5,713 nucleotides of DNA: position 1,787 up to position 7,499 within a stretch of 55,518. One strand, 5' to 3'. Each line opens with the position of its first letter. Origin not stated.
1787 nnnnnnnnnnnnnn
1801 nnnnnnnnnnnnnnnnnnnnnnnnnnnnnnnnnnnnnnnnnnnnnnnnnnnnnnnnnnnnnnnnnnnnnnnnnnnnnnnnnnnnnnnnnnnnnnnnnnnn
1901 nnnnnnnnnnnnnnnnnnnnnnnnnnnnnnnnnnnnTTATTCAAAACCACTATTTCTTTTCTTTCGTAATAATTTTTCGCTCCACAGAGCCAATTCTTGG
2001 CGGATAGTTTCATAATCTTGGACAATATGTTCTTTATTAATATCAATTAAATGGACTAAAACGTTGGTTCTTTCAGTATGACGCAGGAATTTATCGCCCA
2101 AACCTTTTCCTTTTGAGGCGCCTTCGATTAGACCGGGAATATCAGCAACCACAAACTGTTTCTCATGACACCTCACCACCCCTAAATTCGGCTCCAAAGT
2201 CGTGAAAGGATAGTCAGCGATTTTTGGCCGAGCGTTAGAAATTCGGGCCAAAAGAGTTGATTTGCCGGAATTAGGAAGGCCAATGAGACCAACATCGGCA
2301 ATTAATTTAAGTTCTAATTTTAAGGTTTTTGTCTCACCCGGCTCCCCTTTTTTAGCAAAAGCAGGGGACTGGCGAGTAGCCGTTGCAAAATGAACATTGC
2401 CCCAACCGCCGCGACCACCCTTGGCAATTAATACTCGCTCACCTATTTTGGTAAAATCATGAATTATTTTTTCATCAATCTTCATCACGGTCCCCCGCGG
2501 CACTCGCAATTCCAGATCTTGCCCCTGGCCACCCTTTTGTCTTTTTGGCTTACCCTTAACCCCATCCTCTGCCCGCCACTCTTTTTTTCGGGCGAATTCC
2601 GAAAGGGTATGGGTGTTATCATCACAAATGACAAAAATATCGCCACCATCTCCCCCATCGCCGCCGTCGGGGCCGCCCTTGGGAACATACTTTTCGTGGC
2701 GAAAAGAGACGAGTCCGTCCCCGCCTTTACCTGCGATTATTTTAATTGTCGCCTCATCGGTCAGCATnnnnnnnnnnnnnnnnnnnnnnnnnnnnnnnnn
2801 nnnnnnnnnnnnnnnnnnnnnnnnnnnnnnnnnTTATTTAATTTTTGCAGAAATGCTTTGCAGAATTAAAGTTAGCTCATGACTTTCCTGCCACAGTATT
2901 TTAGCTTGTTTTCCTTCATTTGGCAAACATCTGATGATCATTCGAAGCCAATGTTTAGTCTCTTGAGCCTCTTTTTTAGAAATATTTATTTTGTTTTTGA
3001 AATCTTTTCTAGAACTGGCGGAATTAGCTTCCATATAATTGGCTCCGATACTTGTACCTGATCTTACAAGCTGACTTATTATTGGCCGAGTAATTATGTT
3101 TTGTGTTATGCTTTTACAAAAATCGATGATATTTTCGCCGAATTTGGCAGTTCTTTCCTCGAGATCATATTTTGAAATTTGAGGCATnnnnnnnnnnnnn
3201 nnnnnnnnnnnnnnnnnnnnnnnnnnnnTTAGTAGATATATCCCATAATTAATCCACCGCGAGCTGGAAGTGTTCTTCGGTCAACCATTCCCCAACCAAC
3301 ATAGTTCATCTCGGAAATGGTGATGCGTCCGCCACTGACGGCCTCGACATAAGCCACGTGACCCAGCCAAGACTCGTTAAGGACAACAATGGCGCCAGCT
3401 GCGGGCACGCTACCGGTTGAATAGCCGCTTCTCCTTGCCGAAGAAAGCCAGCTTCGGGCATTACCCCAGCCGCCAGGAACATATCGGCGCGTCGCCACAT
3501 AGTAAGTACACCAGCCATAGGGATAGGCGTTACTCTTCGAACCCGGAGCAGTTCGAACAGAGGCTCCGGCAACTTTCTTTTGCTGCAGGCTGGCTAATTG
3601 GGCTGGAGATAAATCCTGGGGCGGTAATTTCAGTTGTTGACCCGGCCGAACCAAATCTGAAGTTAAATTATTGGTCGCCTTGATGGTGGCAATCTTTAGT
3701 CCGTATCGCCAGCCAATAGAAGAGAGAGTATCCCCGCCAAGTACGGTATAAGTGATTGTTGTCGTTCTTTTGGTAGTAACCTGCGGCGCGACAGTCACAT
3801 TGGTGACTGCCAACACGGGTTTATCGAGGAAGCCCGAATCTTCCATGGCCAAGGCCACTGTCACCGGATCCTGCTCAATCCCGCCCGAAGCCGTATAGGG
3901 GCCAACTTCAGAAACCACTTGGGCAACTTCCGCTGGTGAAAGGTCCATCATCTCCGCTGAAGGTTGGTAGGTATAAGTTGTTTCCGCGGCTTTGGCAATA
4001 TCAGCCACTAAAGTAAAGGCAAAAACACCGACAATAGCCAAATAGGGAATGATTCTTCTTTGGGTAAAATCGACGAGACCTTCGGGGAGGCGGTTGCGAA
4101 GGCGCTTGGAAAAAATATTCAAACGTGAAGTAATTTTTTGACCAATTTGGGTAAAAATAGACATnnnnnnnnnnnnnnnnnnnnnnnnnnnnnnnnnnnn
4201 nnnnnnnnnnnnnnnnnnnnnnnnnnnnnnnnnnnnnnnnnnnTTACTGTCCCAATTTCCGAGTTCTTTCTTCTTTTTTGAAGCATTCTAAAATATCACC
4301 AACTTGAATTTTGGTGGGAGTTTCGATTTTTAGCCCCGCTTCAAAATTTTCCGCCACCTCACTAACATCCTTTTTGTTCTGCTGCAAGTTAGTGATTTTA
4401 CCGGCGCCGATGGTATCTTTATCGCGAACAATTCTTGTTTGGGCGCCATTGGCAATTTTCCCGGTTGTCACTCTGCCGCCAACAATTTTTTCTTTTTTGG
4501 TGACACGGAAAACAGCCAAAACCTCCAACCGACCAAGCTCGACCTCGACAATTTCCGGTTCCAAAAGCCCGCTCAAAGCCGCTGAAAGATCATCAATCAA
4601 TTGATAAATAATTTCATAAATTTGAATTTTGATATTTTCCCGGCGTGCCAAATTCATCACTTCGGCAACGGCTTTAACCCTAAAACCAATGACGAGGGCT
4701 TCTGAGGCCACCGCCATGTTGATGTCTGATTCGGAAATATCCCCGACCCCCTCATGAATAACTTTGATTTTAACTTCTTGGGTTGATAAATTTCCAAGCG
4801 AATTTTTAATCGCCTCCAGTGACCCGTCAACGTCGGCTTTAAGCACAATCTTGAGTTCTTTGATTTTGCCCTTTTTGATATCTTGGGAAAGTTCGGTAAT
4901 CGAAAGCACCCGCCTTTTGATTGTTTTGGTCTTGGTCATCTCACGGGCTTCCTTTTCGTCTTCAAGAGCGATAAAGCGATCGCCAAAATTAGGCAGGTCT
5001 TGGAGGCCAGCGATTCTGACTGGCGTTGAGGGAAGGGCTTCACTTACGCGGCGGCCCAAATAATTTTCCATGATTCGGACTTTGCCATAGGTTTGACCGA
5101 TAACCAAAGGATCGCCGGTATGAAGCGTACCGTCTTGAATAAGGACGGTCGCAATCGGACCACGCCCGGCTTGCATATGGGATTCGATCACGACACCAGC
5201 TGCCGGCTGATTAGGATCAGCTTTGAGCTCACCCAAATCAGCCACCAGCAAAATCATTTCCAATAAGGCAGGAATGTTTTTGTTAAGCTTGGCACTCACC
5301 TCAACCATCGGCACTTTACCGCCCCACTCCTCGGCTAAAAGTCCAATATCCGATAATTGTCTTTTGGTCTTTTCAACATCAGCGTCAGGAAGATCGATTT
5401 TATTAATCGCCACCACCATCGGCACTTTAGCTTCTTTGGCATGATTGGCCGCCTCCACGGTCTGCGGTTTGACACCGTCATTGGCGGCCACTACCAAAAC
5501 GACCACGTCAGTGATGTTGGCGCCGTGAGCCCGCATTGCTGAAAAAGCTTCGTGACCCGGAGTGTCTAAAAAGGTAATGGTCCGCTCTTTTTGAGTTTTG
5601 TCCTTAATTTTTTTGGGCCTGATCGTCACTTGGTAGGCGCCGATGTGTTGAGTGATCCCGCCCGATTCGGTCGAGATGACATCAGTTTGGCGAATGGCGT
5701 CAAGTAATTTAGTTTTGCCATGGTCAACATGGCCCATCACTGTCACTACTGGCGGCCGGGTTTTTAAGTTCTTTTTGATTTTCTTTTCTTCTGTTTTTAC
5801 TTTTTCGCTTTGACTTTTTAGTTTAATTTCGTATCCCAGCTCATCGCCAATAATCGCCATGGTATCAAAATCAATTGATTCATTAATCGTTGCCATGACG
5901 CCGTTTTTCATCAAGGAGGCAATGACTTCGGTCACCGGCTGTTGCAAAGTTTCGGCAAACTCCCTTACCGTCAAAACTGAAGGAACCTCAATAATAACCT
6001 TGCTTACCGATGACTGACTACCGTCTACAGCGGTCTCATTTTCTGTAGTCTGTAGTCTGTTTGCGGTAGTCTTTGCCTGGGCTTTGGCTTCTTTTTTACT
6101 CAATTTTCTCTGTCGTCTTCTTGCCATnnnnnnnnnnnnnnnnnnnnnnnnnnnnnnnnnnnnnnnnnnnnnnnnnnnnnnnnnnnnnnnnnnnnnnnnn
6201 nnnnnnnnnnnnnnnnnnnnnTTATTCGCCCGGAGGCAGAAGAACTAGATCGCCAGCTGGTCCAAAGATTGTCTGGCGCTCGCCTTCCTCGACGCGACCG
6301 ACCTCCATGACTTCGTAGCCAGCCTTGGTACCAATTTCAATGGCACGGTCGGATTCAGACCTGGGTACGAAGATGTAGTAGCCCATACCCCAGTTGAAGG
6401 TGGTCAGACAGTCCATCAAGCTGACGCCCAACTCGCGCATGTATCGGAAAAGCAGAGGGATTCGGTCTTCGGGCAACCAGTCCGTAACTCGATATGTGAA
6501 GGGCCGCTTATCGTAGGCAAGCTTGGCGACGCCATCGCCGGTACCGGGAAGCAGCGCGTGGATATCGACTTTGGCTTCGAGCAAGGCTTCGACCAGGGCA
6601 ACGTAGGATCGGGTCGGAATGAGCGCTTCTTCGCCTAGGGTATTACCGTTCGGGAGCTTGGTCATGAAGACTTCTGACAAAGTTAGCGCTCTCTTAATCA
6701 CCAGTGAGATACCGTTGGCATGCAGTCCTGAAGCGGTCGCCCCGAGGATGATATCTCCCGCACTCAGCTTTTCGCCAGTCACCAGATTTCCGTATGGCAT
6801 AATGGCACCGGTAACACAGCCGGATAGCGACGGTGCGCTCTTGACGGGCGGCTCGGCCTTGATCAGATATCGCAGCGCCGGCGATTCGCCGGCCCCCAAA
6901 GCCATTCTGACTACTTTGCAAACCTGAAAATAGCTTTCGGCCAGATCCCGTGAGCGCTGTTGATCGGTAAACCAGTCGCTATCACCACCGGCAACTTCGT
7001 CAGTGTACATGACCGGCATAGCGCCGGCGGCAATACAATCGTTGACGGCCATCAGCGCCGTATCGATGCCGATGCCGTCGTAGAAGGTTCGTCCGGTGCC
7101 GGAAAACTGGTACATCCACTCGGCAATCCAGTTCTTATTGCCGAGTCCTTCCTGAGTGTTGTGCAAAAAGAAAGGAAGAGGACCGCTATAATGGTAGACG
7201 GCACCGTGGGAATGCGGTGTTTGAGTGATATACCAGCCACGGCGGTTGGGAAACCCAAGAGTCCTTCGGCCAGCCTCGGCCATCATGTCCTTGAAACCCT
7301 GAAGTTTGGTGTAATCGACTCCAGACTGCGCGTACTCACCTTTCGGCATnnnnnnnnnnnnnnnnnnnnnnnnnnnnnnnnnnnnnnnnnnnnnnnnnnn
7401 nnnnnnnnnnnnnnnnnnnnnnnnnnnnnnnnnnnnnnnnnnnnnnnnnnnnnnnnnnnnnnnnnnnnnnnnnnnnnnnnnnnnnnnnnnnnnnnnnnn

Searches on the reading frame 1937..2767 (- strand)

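Call 29: search_protein_families(library=pfam, proteins=[window:1937-2767:-], max_evalue=0.001)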
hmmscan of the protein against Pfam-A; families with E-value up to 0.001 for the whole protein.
window:1937-2767:- (276 aa): 3 families
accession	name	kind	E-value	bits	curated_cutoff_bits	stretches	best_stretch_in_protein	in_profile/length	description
PF01018.28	GTP1_OBG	-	8.6e-55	185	27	1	4-155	2-155/155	GTP1/OBG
PF01926.29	MMR_HSR1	-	8.6e-26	90.7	21.9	1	158-260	1-97/113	50S ribosome-binding GTPase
PF02421.24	FeoB_N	-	4.5e-11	43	27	1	159-243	3-88/156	Ferrous iron transport protein B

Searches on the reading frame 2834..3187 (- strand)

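Call 29: search_protein_families(library=pfam, proteins=[window:2834-3187:-], max_evalue=0.001)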
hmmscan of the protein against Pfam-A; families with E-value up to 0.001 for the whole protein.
window:2834-3187:- (117 aa): 1 family
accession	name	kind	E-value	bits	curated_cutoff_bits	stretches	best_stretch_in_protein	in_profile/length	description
PF05635.17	23S_rRNA_IVP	-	8.9e-16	58.5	33.8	1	11-109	7-104/106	23S rRNA-intervening sequence protein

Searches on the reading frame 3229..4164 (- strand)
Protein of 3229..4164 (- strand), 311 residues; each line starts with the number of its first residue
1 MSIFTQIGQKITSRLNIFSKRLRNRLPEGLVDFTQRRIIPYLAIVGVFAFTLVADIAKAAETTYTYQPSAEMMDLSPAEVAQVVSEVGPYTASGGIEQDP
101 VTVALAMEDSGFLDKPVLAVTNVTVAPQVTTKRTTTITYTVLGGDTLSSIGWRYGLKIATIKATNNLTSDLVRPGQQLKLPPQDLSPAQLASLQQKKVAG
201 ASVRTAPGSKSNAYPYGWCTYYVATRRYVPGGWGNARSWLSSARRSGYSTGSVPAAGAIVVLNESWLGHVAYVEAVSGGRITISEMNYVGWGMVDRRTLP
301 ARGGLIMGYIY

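Call 29: search_protein_families(library=pfam, proteins=[window:3229-4164:-], max_evalue=0.001)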
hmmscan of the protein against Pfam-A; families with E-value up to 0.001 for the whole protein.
window:3229-4164:- (311 aa): 2 families
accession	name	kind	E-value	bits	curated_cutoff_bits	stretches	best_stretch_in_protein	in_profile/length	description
PF05257.22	CHAP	-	1.2e-17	64.6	26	1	211-287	3-81/81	CHAP domain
PF01476.26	LysM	-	9.3e-11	41.9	20.9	1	139-181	1-43/43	LysM domain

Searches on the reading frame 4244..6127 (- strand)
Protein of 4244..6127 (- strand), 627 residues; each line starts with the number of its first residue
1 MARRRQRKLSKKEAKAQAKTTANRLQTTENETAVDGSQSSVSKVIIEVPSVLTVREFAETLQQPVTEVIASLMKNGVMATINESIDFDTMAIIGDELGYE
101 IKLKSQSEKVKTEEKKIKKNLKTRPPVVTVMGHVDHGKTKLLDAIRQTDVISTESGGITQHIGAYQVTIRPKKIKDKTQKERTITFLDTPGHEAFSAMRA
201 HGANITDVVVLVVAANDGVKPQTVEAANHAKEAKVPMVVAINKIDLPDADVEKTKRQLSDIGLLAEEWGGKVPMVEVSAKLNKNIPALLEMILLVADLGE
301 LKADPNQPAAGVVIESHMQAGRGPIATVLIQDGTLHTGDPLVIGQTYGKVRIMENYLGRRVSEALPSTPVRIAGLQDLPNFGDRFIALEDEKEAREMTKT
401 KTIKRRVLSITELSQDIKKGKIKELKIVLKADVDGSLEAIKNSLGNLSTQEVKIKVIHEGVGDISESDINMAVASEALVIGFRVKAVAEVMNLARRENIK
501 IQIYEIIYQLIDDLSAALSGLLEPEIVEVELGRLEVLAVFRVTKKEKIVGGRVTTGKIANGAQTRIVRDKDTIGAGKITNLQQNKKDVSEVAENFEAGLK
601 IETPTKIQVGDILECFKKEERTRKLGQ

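Call 29: search_protein_families(library=pfam, proteins=[window:4244-6127:-], max_evalue=0.001)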
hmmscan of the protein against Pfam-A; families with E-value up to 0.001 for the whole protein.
window:4244-6127:- (627 aa): 10 families
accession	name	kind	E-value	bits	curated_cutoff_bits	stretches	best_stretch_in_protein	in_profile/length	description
PF11987.13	IF-2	-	4.3e-37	127.1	27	1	404-514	6-116/117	Translation-initiation factor 2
PF00009.33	GTP_EFTU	-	3.8e-36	124.9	26.5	1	128-293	6-183/188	Elongation factor Tu GTP binding domain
PF22042.2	EF-G_D2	-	2e-25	89.1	27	1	308-386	1-82/84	Elongation factor G domain 2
PF04760.21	IF2_N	-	5.1e-13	49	25.3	1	50-100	2-53/53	Translation initiation factor IF-2, N-terminal region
PF01926.29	MMR_HSR1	-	3.4e-10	40.5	21.9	1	128-243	2-113/113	50S ribosome-binding GTPase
PF03144.31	GTP_EFTU_D2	-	1.2e-09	38.9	30.3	1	548-613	3-72/73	Elongation factor Tu domain 2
PF00071.28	Ras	-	2.1e-07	31.1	21.6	1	130-292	4-156/162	Ras family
PF03193.22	RsgA_GTPase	-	3.1e-06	27.6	30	0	201-288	19-100/174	RsgA GTPase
PF08477.19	Roc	-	3.3e-06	27.8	27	1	128-245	2-119/119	Ras of Complex, Roc, domain of DAPkinase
PF02421.24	FeoB_N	-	0.001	19.1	27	1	128-291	3-155/156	Ferrous iron transport protein B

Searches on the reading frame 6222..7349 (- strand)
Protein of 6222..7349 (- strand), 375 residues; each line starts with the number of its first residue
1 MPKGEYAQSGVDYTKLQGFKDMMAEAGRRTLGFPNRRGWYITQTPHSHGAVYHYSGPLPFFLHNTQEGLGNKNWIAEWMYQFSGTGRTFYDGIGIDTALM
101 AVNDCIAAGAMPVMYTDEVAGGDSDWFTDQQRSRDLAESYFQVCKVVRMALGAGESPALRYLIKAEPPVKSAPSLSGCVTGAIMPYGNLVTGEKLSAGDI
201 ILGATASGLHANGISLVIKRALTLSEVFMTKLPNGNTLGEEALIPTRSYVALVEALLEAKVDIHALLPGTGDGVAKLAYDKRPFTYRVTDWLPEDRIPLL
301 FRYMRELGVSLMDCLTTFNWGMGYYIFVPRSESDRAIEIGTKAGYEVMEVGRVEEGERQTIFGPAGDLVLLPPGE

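Call 29: search_protein_families(library=pfam, proteins=[window:6222-7349:-], max_evalue=0.001)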
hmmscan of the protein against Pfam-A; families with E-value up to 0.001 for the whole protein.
window:6222-7349:- (375 aa): 2 families
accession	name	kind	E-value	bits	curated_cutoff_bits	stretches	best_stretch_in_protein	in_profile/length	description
PF02769.27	AIRS_C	-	3.1e-08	34.4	23.1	1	197-361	2-153/156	AIR synthase related protein, C-terminal domain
PF00586.29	AIRS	-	2.7e-05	25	24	1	91-181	33-110/112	AIR synthase related protein, N-terminal domain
